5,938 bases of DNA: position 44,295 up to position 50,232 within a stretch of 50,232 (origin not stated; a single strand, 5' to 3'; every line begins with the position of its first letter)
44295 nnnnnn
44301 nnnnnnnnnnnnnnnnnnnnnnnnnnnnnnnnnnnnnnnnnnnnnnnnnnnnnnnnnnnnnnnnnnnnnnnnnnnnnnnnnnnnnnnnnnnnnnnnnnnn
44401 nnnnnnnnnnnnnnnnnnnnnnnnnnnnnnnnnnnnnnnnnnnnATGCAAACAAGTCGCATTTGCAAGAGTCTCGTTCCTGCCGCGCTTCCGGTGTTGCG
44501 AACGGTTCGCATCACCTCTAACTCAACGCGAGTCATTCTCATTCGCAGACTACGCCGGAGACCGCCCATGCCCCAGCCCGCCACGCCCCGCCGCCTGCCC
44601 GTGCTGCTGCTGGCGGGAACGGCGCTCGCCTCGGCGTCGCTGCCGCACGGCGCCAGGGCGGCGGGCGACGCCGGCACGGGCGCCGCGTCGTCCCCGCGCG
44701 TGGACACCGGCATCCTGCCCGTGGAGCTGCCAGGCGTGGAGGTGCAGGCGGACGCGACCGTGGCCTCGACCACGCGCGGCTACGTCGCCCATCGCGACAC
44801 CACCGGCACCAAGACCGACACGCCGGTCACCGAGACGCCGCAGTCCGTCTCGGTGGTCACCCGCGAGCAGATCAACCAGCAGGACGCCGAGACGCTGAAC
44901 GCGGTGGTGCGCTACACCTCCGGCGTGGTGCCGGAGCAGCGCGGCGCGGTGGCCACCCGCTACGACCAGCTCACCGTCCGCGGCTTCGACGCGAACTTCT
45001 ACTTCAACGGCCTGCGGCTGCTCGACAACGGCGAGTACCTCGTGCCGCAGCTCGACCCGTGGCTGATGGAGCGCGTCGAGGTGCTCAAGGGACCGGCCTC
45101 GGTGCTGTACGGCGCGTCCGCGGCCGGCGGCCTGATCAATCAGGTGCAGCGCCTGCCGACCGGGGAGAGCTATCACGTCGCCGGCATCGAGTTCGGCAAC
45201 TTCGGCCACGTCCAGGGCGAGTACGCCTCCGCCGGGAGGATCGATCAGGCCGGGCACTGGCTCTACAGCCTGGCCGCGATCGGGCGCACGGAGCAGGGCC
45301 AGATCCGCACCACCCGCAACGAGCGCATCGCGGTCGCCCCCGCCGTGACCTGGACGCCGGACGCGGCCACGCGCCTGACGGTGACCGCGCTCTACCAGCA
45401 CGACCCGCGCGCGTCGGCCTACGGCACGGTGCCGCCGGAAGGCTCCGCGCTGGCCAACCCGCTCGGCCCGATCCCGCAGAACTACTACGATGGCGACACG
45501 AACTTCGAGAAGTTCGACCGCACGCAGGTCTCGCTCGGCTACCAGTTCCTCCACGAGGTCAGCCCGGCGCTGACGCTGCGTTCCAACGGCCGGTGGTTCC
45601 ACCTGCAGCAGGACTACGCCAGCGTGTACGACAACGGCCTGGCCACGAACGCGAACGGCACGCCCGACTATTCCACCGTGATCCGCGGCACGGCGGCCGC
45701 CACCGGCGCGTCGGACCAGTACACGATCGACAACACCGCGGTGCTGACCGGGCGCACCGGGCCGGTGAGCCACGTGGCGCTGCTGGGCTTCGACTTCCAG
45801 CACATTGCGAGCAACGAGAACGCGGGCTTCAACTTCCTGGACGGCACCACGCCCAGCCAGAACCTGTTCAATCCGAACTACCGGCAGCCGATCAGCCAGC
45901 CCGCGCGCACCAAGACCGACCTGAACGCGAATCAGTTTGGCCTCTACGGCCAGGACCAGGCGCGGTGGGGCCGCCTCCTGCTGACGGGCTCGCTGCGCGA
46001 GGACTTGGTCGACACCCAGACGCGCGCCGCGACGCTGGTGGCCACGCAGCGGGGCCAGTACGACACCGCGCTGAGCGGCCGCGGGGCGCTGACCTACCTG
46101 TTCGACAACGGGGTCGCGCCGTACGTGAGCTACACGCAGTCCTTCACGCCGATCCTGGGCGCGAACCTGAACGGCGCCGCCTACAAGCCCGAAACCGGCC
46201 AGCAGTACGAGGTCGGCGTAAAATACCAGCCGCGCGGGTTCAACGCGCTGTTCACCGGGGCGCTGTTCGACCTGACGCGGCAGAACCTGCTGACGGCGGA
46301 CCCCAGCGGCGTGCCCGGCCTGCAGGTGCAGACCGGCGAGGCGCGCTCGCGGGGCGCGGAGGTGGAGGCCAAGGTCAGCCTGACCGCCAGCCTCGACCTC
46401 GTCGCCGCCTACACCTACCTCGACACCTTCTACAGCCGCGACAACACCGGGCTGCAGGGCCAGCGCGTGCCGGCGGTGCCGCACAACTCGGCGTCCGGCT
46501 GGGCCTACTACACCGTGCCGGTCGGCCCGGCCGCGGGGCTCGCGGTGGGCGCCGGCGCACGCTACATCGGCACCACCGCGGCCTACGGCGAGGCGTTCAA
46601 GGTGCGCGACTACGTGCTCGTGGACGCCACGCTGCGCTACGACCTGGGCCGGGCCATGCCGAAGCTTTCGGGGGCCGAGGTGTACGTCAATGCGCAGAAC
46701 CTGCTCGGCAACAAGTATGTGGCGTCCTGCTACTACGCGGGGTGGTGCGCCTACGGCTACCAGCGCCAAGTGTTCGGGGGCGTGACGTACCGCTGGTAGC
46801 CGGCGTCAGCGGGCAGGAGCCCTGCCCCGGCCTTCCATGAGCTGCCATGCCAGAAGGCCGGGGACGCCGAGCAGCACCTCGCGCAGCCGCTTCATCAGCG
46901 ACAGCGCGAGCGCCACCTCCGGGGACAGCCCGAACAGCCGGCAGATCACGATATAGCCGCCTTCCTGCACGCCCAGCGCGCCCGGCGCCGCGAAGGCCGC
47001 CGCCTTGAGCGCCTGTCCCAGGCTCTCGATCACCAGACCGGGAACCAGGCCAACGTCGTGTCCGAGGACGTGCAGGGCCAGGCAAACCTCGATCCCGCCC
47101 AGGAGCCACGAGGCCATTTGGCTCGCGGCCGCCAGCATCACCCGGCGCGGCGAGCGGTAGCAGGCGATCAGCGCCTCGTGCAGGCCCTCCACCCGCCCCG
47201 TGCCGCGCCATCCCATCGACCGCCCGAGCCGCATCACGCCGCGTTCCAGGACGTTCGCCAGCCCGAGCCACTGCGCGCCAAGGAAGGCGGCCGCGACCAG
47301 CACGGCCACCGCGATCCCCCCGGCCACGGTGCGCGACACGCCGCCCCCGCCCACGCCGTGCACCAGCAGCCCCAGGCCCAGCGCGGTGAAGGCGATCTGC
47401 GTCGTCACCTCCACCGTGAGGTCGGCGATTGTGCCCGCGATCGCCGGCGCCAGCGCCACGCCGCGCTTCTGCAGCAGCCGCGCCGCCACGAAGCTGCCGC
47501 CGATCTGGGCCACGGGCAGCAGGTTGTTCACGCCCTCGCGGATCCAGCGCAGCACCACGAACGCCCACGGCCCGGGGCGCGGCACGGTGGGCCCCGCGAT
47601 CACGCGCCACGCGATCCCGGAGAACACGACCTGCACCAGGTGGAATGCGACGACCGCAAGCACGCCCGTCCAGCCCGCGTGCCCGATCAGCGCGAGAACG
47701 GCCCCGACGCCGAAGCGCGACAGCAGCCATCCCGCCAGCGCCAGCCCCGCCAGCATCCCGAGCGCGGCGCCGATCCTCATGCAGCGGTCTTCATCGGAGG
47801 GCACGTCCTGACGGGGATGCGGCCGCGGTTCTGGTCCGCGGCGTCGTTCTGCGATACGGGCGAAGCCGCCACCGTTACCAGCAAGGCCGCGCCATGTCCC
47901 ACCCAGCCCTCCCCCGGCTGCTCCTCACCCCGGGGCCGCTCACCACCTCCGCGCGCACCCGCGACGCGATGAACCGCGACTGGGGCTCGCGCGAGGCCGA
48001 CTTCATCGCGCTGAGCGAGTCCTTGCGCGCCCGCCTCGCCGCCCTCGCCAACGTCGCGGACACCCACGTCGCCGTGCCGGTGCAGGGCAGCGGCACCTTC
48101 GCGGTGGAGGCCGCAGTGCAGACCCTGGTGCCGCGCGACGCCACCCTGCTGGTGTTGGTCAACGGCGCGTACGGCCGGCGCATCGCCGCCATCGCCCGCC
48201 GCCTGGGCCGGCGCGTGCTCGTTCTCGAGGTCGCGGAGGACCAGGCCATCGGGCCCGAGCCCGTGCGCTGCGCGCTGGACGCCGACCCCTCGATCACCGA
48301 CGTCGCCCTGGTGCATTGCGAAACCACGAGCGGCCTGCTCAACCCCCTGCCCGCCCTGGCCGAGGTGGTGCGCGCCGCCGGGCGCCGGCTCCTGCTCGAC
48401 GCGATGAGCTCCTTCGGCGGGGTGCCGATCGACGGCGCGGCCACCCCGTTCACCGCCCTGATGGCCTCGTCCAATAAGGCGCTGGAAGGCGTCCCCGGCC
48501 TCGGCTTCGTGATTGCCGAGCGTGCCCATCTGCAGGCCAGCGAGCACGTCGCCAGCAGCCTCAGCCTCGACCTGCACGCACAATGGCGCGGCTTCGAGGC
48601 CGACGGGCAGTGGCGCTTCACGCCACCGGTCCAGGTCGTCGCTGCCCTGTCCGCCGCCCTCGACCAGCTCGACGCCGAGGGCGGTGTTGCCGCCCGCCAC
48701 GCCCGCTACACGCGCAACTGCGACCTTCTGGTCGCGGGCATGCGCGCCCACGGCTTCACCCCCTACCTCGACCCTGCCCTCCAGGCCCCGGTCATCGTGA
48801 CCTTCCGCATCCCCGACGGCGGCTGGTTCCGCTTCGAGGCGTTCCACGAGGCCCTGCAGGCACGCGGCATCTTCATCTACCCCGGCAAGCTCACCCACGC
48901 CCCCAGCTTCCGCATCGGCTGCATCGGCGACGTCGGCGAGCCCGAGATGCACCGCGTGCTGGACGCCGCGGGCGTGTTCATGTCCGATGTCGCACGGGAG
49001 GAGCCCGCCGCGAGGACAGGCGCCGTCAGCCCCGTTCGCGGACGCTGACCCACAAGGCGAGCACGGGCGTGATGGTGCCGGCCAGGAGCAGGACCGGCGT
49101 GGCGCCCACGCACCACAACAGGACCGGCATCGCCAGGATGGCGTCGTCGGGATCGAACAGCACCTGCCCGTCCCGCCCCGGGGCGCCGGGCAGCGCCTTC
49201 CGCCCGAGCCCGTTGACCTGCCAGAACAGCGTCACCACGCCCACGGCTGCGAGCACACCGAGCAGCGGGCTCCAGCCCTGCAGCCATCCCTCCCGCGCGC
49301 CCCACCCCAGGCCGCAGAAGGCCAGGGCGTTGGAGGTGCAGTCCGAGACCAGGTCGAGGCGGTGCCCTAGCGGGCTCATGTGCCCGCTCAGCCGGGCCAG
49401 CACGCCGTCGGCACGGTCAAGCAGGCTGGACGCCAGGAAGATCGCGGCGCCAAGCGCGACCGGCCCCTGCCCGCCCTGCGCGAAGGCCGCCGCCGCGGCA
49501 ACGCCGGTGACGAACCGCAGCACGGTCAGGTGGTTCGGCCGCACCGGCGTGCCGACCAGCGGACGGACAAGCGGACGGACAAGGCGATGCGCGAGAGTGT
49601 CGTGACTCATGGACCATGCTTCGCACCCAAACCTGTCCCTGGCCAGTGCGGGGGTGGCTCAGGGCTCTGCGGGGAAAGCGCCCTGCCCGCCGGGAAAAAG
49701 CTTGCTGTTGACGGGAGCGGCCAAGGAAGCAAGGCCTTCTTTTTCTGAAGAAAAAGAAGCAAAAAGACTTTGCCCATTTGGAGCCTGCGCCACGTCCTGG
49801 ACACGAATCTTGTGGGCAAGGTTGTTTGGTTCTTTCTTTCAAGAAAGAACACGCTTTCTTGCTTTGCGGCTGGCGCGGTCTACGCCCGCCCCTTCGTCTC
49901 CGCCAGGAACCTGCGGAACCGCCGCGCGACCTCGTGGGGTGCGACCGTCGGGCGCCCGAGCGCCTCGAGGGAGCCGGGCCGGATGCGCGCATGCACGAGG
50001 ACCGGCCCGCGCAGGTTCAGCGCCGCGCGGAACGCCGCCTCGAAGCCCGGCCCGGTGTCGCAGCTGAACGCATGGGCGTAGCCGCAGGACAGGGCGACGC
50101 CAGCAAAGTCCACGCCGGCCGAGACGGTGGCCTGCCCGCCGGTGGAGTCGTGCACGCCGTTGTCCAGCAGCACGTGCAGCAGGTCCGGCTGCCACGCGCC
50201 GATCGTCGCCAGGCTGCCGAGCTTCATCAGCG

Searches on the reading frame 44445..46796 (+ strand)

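Call 17: search_protein_families(library=pfam, proteins=[window:44445-46796:+], max_evalue=0.001)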
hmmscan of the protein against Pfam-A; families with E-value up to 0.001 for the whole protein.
window:44445-46796:+ (784 aa): 2 families
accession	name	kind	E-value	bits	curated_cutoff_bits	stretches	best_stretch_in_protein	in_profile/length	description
PF00593.30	TonB_dep_Rec_b-barrel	-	1.8e-55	190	27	1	303-753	2-436/436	TonB dependent receptor-like, beta-barrel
PF07715.20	Plug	-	1.8e-24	86.7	23.9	1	128-229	2-106/107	TonB-dependent Receptor Plug Domain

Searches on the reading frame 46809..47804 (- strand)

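Call 17: search_protein_families(library=pfam, proteins=[window:46809-47804:-], max_evalue=0.001)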
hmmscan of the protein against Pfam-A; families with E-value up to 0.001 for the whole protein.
window:46809-47804:- (332 aa): 1 family
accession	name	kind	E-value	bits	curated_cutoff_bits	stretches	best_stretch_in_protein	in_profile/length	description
PF03706.18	LPG_synthase_TM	-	2.1e-24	86.9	33.4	1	15-310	3-295/302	Lysylphosphatidylglycerol synthase TM region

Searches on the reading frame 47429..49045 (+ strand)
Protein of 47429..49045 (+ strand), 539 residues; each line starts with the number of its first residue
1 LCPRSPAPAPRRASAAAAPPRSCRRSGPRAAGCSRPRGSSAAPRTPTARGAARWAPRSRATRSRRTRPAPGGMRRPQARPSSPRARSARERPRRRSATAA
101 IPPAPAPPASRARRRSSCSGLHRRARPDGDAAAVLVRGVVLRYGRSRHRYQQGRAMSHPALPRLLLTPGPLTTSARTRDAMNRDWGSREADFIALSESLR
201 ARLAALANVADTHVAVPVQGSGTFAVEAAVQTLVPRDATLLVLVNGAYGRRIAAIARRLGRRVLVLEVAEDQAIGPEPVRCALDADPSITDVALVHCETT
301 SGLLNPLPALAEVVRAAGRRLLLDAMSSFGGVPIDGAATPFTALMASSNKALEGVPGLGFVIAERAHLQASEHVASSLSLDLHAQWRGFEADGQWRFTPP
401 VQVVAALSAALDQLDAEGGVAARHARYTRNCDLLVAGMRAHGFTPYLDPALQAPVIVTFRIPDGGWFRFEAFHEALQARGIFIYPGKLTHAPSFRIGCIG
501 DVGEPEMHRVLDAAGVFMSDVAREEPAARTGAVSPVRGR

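Call 19: search_protein_families(library=pfam, proteins=[window:47429-49045:+], max_evalue=0.001)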
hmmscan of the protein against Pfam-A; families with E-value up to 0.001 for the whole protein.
window:47429-49045:+ (539 aa): 1 family
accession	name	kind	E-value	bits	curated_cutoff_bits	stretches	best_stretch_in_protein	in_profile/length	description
PF00266.25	Aminotran_5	-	2.1e-22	80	21.5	1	182-494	31-346/371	Aminotransferase class-V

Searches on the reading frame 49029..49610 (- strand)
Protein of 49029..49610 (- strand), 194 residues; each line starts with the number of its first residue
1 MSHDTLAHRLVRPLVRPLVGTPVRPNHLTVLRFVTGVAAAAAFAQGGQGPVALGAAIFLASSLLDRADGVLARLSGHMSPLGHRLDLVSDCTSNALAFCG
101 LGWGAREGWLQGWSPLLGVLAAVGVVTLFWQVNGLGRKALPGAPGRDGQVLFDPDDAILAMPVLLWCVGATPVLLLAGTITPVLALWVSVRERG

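Call 19: search_protein_families(library=pfam, proteins=[window:49029-49610:-], max_evalue=0.001)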
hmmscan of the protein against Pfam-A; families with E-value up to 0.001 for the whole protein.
window:49029-49610:- (194 aa): 1 family
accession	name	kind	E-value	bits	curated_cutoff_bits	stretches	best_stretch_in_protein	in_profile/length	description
PF01066.26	CDP-OH_P_transf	-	4.9e-12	46.9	22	1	25-128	4-102/152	CDP-alcohol phosphatidyltransferase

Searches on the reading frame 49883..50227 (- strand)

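Call 19: search_protein_families(library=pfam, proteins=[window:49883-50227:-], max_evalue=0.001)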
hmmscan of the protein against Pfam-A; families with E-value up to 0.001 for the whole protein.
window:49883-50227:- (115 aa): 1 family
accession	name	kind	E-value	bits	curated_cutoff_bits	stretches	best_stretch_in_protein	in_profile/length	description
PF02775.26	TPP_enzyme_C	-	1.6e-06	28.4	21.9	1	1-79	60-150/151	Thiamine pyrophosphate enzyme, C-terminal TPP binding domain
